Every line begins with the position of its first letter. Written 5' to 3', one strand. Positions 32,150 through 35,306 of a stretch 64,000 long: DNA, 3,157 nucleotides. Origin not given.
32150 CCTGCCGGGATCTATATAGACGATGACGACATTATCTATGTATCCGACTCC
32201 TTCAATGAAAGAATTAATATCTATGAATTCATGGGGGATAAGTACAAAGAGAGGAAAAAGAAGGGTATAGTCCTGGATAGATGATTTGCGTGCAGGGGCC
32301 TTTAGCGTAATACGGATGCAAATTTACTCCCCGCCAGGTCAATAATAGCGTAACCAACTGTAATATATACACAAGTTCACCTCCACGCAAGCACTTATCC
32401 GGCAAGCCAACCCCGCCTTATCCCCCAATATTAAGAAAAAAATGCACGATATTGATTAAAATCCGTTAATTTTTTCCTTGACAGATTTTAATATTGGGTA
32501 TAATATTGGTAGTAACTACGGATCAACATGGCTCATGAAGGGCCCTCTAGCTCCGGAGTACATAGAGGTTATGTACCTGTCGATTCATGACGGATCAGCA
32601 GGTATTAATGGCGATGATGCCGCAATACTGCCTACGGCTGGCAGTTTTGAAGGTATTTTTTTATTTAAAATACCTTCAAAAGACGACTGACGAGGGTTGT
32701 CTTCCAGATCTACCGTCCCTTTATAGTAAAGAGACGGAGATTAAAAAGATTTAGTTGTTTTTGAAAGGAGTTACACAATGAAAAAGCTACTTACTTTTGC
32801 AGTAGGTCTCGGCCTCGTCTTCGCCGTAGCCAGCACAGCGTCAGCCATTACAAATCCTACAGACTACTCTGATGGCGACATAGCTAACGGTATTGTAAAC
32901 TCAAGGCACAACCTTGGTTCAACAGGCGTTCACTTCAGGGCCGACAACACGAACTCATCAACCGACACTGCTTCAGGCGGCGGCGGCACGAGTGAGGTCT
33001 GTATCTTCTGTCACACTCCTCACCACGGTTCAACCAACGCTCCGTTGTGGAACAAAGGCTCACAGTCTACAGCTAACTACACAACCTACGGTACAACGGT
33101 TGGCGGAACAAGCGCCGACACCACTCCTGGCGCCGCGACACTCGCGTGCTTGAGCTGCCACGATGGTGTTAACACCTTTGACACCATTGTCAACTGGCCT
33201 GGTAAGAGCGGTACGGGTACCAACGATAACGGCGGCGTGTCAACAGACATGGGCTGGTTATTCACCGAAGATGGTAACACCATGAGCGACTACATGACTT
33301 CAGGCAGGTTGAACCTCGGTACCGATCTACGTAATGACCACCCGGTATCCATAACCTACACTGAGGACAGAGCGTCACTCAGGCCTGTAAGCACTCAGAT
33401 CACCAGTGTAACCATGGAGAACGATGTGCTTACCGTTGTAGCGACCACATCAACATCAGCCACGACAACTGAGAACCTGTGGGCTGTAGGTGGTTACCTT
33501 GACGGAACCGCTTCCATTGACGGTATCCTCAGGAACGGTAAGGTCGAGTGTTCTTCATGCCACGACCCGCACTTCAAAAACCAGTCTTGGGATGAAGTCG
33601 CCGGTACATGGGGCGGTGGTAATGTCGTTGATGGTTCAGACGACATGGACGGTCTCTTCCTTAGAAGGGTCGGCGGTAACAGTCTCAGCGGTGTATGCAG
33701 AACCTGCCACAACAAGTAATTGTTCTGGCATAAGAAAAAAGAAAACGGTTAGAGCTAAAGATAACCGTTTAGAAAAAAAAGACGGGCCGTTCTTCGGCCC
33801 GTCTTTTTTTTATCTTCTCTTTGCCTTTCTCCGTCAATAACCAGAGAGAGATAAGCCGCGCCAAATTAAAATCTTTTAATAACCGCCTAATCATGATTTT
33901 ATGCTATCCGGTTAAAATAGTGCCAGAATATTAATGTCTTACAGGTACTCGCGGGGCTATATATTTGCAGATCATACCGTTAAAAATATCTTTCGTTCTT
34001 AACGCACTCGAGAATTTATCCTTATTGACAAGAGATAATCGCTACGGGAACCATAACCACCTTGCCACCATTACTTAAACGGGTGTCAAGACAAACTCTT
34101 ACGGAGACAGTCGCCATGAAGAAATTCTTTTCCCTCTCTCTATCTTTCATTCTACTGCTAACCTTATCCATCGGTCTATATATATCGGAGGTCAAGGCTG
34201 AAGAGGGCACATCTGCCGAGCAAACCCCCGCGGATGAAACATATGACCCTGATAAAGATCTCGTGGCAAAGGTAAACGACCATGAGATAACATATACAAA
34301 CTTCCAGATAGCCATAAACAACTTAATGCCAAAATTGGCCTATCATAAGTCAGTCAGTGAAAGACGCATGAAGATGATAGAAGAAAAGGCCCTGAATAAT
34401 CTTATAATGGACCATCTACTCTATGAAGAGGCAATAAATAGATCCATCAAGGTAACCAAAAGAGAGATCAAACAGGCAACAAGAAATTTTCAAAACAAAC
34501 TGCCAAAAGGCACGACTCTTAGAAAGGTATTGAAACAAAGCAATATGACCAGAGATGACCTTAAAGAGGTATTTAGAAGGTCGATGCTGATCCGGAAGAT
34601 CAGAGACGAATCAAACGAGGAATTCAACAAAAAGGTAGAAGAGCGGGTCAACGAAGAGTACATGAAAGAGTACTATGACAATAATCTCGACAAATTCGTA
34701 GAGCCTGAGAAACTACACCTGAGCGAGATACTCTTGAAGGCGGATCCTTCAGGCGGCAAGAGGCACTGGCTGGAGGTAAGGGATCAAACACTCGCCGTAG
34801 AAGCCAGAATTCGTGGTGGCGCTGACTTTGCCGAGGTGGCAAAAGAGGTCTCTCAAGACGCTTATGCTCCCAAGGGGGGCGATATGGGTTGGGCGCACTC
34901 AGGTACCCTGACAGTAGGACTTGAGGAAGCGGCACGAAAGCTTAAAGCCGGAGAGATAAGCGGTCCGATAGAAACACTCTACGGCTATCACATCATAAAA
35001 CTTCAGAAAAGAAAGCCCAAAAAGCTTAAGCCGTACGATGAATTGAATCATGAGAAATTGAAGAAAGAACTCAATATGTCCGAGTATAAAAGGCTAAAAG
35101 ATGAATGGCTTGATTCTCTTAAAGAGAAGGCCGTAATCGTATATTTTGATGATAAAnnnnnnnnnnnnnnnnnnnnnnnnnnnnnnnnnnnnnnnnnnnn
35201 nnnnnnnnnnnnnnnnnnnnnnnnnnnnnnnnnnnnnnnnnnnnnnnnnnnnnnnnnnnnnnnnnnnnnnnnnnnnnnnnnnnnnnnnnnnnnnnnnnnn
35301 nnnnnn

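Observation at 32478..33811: Thr/Gly-rich tetraheme doubled-CXXCH cytochrome with a 265-nt structured leader and possible 51-codon uORF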

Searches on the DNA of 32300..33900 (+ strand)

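Call 7: search_rna_families(source=window, start=32300, end=33900, threshold=evalue, max_evalue=1)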
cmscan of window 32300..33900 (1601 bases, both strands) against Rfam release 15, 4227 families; matches with E-value up to 1: 18.
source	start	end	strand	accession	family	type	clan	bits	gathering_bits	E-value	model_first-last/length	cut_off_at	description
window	33716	33809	+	RF02728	HrrF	Gene; sRNA;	-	30.8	77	0.005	1-116/116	no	Haemophilus regulatory RNA responsive to iron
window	33771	33843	-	RF02029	sraA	Gene; sRNA;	-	30.3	56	0.03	1-95/95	no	sraA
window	33733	33816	+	RF00558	L20_leader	Cis-reg; leader;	-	29.7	58.7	0.0021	1-127/127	no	Ribosomal protein L20 leader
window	33767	33816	+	RF03790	MIR8008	Gene; miRNA;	-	29.5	66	0.0014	1-55/55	no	MIR8008 microRNA precursor family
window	33737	33809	-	RF02420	Bp1_162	Gene; sRNA;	-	29.4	50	0.014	1-100/100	no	Burkholderia sRNA Bp1_Cand612_SIPHT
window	33714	33813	+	RF02029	sraA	Gene; sRNA;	-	26.9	56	0.15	1-95/95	no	sraA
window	33696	33809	+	RF01408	sraL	Gene; sRNA;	-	24.5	39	0.006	1-142/142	no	sraL Hfq binding RNA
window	33775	33829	+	RF02420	Bp1_162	Gene; sRNA;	-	22.3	50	0.64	1-100/100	no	Burkholderia sRNA Bp1_Cand612_SIPHT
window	33773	33811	+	RF03623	mir-1252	Gene; miRNA;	-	22.2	70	0.93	1-65/65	no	mir-1252 microRNA precursor family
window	33772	33900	-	RF00506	Thr_leader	Cis-reg; leader;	-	21.7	55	0.31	21-118/118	5'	Threonine operon leader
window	33773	33813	+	RF03210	mir-7359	Gene; miRNA;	-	21.7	90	0.5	1-56/56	no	mir-7359 microRNA precursor family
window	33774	33880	-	RF00516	ylbH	Cis-reg; leader;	-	20.5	50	0.12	1-122/122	no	ylbH leader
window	33736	33807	-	RF03056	RAGATH-35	Gene; sRNA;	-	20.2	38.9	0.73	1-87/87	no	RAGATH-35 RNA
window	32645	32681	-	RF03339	mir-3047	Gene; miRNA;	-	20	53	0.87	7-53/61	no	mir-3047 microRNA precursor family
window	33775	33900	-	RF01408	sraL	Gene; sRNA;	-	19.5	39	0.12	60-142/142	5'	sraL Hfq binding RNA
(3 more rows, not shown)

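Call 50: build_rna_model(alignment_id=A5, structure=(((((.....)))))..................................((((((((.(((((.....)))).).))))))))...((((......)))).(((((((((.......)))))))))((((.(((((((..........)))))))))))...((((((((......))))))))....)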
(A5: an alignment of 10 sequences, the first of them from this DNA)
Model R1 built from alignment A5 (10 sequences, 188 columns); structure: as given.
model positions 177; base pairs 50; branch points 5; effective number of sequences 1.45; information 0.591 bits per position. Calibrated on 0.2 Mb of random sequence (short: E-values are rough).
structure used (alignment columns):
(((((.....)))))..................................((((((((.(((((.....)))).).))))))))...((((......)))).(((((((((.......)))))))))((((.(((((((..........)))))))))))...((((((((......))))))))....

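Call 53: search_with_rna_model(model_id=R1, source=window, max_evalue=1)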
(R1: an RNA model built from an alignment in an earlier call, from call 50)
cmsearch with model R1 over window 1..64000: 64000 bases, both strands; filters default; matches with E-value up to 1: 3.
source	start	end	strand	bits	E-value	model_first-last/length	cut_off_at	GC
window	32530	32706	+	184.3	4.9e-43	1-177/177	no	0.46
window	32622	32784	-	30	9e-06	1-177/177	no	0.36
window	46103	46130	-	9.9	0.63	121-149/177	no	0.32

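Call 54: search_with_rna_model(model_id=R1, sources=[L004, L005, L006, L007, L008, L009, L010, L011, L012, L013, L014, L015, L016, L017, L018, L019, L020, L021, L022, L023, L024, L025, L026, L027, L028, L029, L030, L031, L032, L033, L034, L035, L036, L037, L038, L039, L040, L041, L042, L043, L044, L045, L046, L047, L048, L049, L050, L051, L052, L053, L054, L055, L056, L057, L058, L059, L060, L061, L062, L063, L064, L065, L066, L067, L068, L069, L070, L071, L072, L073, L074, L075, L076, L077, L078, L079, L080, L081, L082, L083], max_evalue=1)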
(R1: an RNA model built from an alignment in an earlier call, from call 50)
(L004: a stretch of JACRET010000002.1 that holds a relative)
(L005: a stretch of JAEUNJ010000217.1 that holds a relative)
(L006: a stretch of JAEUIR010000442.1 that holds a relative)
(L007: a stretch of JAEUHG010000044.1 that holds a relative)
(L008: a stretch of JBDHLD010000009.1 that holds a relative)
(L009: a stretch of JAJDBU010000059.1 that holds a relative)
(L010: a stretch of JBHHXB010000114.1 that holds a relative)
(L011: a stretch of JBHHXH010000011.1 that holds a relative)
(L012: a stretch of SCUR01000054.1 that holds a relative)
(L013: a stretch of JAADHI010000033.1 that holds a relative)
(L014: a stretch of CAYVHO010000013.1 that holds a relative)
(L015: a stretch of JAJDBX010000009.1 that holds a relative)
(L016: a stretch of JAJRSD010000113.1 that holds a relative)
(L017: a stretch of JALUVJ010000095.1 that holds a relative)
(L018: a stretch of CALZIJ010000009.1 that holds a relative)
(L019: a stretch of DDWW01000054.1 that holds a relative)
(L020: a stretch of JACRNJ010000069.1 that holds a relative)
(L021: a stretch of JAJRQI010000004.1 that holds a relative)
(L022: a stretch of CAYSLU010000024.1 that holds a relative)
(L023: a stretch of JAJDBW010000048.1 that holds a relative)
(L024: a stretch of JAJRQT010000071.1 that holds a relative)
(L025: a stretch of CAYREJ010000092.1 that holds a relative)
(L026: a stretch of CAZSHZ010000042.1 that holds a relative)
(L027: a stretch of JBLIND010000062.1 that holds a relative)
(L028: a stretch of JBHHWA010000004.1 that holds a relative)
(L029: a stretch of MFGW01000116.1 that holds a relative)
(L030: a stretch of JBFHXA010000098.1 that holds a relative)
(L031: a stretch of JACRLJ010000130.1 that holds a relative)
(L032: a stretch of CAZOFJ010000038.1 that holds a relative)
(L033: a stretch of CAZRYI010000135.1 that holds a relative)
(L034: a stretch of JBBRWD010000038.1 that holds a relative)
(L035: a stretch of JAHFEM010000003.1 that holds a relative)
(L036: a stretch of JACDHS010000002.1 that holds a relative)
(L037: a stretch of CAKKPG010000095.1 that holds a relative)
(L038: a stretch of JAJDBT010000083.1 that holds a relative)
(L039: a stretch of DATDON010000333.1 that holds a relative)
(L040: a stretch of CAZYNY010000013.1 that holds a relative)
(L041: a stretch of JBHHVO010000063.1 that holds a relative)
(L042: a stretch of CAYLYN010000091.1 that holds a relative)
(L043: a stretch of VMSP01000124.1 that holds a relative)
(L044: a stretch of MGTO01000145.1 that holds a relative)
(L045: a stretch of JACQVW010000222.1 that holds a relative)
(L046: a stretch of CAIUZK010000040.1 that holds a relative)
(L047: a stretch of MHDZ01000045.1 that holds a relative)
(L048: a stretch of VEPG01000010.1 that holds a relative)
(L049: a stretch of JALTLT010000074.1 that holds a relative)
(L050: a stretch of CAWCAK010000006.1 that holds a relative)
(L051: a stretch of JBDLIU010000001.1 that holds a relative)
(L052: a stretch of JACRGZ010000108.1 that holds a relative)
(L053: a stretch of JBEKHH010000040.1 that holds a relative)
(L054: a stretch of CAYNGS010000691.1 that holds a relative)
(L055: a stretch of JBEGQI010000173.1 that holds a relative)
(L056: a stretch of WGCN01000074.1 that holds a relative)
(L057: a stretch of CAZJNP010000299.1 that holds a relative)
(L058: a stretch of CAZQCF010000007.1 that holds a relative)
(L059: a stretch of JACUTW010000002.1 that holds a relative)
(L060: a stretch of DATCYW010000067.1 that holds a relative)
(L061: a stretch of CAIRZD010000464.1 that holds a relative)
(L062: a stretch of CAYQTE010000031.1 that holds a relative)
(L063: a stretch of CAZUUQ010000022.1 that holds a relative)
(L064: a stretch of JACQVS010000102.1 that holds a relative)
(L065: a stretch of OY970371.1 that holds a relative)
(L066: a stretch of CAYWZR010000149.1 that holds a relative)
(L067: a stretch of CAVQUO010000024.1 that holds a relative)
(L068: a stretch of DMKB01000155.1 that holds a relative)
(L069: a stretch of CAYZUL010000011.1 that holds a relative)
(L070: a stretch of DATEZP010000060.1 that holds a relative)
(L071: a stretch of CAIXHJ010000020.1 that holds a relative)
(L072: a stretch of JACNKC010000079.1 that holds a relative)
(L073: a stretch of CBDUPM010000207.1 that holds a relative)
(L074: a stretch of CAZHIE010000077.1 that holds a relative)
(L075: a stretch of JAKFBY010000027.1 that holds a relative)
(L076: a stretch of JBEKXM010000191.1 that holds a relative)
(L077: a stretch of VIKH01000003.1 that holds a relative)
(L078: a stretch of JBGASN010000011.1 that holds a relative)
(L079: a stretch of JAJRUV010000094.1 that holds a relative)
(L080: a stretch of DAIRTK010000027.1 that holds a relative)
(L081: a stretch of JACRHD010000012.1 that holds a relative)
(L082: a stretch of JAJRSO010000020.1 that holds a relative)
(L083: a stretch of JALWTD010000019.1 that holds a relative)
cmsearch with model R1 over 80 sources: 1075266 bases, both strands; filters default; matches with E-value up to 1: 2.
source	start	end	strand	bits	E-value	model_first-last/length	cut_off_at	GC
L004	7765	7894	+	30.7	0.0001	1-177/177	no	0.45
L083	15631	15657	+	14.2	0.97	121-149/177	no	0.3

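Call 55: search_with_rna_model(model_id=R1, sources=[L001, L002, L003, L084, L085, L086, L087, L088, L089, L090, L091, L092, L093, L094, L095, L096, L097, L098, L099, L100, L101, L102, L103, L104, L105, L106, L107, L108, L109, L110, L111, L112, L113, L114, L115, L116, L117, L118, L119, L120, L121, L122, L123, L124, L125, L126, L127, L128, L129, L130, L131, L132, L133, L134, L135, L136, L137, L138, L139, L140, L141, L142, L143, L144, L145, L146, L147, L148, L149, L150, L151, L152, L153, L154, L155, L156, L157, L158, L159, L160, L161, L162, L163, L164, L165, L166, L167, L168, L169, L170], max_evalue=1)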
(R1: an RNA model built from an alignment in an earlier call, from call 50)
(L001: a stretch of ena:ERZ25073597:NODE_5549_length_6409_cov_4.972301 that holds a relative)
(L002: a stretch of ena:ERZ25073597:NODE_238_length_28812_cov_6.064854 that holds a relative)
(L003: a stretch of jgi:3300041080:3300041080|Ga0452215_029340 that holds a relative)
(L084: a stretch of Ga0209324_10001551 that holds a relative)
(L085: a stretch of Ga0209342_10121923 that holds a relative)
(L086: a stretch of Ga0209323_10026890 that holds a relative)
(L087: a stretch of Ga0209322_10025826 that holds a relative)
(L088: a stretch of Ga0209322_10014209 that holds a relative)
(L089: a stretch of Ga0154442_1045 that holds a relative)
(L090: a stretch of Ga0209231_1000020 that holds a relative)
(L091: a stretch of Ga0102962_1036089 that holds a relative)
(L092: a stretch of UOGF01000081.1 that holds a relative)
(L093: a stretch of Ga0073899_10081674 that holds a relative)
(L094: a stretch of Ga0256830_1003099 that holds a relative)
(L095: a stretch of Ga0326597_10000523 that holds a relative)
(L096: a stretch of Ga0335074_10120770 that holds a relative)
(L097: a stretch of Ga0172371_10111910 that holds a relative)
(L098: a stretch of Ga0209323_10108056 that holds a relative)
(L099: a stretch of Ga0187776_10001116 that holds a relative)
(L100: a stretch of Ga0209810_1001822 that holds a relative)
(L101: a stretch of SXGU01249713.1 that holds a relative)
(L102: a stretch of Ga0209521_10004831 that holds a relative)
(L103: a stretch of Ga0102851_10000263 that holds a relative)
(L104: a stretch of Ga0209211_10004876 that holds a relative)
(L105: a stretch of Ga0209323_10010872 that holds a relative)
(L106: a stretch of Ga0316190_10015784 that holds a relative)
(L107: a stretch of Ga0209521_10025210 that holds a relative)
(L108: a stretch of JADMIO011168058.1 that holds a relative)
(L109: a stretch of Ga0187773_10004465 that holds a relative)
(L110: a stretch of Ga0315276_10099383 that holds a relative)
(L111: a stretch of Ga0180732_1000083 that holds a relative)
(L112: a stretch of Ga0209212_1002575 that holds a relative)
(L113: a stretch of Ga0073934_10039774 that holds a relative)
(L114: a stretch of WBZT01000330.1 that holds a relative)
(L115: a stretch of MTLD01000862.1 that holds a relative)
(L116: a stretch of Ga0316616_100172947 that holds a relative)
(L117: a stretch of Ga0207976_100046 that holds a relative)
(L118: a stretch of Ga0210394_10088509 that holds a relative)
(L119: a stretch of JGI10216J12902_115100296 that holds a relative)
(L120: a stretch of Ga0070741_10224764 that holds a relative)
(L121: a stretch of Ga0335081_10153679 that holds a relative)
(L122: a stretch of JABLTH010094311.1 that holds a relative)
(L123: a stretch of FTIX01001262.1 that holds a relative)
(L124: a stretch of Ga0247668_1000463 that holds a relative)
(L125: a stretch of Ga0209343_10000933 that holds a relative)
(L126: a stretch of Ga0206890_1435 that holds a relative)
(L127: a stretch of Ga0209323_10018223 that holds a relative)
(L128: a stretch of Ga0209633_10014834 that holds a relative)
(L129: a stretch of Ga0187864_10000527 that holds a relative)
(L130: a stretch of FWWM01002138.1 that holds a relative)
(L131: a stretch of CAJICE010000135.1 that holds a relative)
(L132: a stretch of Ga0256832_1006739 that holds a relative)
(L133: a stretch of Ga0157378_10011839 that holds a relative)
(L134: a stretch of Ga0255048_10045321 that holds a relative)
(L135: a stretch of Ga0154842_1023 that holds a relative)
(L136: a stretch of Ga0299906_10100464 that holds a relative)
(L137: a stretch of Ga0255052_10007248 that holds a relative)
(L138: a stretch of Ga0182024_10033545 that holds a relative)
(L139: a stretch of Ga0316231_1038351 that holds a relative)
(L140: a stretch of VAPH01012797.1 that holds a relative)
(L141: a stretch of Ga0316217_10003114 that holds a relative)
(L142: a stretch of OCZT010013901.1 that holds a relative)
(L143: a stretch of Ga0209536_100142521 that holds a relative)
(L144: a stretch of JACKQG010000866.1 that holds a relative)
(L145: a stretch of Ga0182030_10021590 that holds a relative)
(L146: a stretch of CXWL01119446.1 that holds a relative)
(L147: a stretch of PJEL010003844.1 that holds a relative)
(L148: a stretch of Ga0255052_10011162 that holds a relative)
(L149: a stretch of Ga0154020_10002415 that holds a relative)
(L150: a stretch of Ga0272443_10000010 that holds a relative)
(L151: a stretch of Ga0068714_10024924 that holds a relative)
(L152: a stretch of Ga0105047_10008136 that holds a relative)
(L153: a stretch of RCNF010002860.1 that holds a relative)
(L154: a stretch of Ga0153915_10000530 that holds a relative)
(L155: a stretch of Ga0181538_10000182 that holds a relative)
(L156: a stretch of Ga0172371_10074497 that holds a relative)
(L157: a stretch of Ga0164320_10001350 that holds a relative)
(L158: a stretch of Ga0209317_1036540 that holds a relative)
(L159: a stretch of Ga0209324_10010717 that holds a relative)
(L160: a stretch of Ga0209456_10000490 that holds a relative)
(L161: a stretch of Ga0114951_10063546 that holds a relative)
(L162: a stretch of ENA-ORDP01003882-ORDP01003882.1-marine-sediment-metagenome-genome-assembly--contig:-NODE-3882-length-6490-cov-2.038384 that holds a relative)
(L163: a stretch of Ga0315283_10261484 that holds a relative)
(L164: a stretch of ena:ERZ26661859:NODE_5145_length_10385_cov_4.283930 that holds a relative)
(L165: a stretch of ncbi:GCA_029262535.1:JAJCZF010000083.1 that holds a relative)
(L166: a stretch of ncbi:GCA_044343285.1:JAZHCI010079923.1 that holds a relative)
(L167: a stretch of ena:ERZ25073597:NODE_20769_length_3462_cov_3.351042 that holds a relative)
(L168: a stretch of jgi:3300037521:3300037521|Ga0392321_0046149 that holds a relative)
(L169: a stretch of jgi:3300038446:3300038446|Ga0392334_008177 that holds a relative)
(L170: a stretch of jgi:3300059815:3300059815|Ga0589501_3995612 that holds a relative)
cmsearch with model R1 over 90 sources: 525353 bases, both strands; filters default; matches with E-value up to 1: 19.
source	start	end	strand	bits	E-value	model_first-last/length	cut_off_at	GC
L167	1966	2146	+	180.5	3.3e-41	1-177/177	no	0.46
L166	2708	2890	+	180.1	4.2e-41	1-177/177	no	0.45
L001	5062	5241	+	179.7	5.1e-41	1-177/177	no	0.4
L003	4001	4177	+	179.1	7.4e-41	1-177/177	no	0.42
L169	1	178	+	177.2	2.1e-40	1-177/177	no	0.42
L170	231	405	+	176.2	3.6e-40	1-177/177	no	0.41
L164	1844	2025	+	175.3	6.2e-40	1-177/177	no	0.46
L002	7756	7932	+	163.5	4.4e-37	1-177/177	no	0.4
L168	1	129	+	132.8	1.1e-29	51-177/177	5'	0.43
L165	9765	9928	+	112.1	1.1e-24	1-177/177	no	0.46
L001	5154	5318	-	30.2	6.4e-05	1-177/177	no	0.35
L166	2805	2978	-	27.1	0.00037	1-177/177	no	0.38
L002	7847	8010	-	26.4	0.00053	1-177/177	no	0.35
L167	2061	2237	-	26.3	0.00059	1-177/177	no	0.4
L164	1940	2141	-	22.7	0.0042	1-177/177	no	0.39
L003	4094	4225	-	22.4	0.0051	1-177/177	no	0.37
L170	321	487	-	16.4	0.14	1-177/177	no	0.36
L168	44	183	-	14.1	0.51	1-177/177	no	0.4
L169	93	232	-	14.1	0.51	1-177/177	no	0.4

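Call 90: search_rna_families(source=window, start=32500, end=32785, threshold=evalue, max_evalue=10)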
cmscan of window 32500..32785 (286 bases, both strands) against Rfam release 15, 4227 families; matches with E-value up to 10: 9.
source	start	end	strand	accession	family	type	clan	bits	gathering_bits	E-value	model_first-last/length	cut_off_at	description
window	32645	32681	-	RF03339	mir-3047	Gene; miRNA;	-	20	53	0.16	7-53/61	no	mir-3047 microRNA precursor family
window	32645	32683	+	RF03731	mir-7371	Gene; miRNA;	-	19.9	62.6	0.4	1-59/59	no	mir-7371 microRNA precursor family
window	32639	32687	+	RF03339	mir-3047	Gene; miRNA;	-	18.3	53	0.42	1-61/61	no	mir-3047 microRNA precursor family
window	32645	32681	-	RF00904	mir-392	Gene; miRNA;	-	17.9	62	0.72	19-57/75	no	mir-392 microRNA precursor family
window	32645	32681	+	RF04230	mir-9261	Gene; miRNA;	-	15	86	3.1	27-64/92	no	mir-9261 microRNA precursor family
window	32645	32681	-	RF04230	mir-9261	Gene; miRNA;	-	14.4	86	4.6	27-64/92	no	mir-9261 microRNA precursor family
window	32568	32612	+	RF01902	MIR439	Gene; miRNA;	-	14.3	90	6.2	25-69/93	no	MIR439 microRNA precursor family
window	32616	32708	+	RF00106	RNAI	Gene; antisense;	-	14.1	47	2.9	1-102/102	no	RNAI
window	32645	32681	-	RF04157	MIR9486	Gene; miRNA;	-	13.5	100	5.7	22-99/119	no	MIR9486 microRNA precursor family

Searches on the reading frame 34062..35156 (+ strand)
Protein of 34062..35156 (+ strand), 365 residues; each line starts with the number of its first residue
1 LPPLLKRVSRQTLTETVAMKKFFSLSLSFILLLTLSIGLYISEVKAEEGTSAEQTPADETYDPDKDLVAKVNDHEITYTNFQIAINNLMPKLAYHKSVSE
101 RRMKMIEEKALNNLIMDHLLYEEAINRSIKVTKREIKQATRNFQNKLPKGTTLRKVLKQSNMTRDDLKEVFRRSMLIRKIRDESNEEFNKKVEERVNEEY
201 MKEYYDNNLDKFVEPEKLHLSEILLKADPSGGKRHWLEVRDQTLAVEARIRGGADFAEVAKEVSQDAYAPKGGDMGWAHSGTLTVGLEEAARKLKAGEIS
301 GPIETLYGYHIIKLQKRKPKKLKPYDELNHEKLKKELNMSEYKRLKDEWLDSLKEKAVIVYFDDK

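Call 13: search_protein_families(library=pfam, proteins=[window:34062-35156:+], max_evalue=0.001)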
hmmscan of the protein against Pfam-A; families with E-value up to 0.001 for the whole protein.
window:34062-35156:+ (365 aa): 6 families
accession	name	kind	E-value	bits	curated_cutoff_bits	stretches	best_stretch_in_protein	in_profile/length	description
PF00639.27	Rotamase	-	6.2e-20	72.4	21.7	1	223-315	2-96/97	PPIC-type PPIASE domain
PF13616.12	Rotamase_3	-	1.2e-17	65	22.5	1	213-317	11-115/116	PPIC-type PPIASE domain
PF13145.12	Rotamase_2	-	1e-14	55.8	27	1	196-327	1-118/121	PPIC-type PPIASE domain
PF13624.11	SurA_N_3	-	1.8e-14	54.3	27.2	1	61-181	40-162/162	SurA-like N-terminal domain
PF13623.11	SurA_N_2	-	1.1e-09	38.7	28.5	1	64-142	39-121/145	SurA-like N-terminal domain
PF09312.16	SurA_N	-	4e-06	27.4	30.8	1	67-181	4-118/118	SurA N-terminal domain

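Call 89: search_protein_families(library=ncbifam, proteins=[window:34116-35156:+], max_evalue=0.0001)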
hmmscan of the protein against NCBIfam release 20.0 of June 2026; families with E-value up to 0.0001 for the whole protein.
window:34116-35156:+ (347 aa): 11 families
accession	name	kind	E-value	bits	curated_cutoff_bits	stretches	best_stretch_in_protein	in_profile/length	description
NF000809.0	PRK00059.1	equivalog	1.3e-34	120.1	303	1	46-347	34-334/336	peptidylprolyl isomerase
NF008054.0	PRK10788.1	equivalog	1.4e-23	83.4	493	1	176-327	247-389/626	peptidylprolyl isomerase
NF002827.0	PRK03002.1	equivalog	1.9e-21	76.3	343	1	228-320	153-243/285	peptidylprolyl isomerase PrsA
NF008038.0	PRK10770.1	equivalog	3.3e-20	72.3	394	1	87-298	65-272/431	peptidylprolyl isomerase SurA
TIGR02933.1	nifM_nitrog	equivalog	1.1e-18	68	168.2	1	85-335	19-255/256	nitrogen fixation protein NifM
NF002824.0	PRK02998.1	subfamily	1.3e-17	64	360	1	97-330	53-248/283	peptidylprolyl isomerase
NF002846.0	PRK03095.1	equivalog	6.3e-14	52.1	361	1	91-339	51-257/287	peptidylprolyl isomerase PrsA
NF003356.0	PRK04405.1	subfamily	2.8e-09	36.5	339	1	230-305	163-241/299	peptidylprolyl isomerase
NF011969.0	PRK15441.1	equivalog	1.1e-07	32.2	127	1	223-299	14-92/93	peptidylprolyl isomerase PpiC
NF002361.0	PRK01326.1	equivalog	2.3e-06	26.9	428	0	89-182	55-144/336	peptidylprolyl isomerase PrsA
NF009105.0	PRK12450.1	subfamily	6.4e-06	25.6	526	0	86-182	52-145/309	foldase protein PrsA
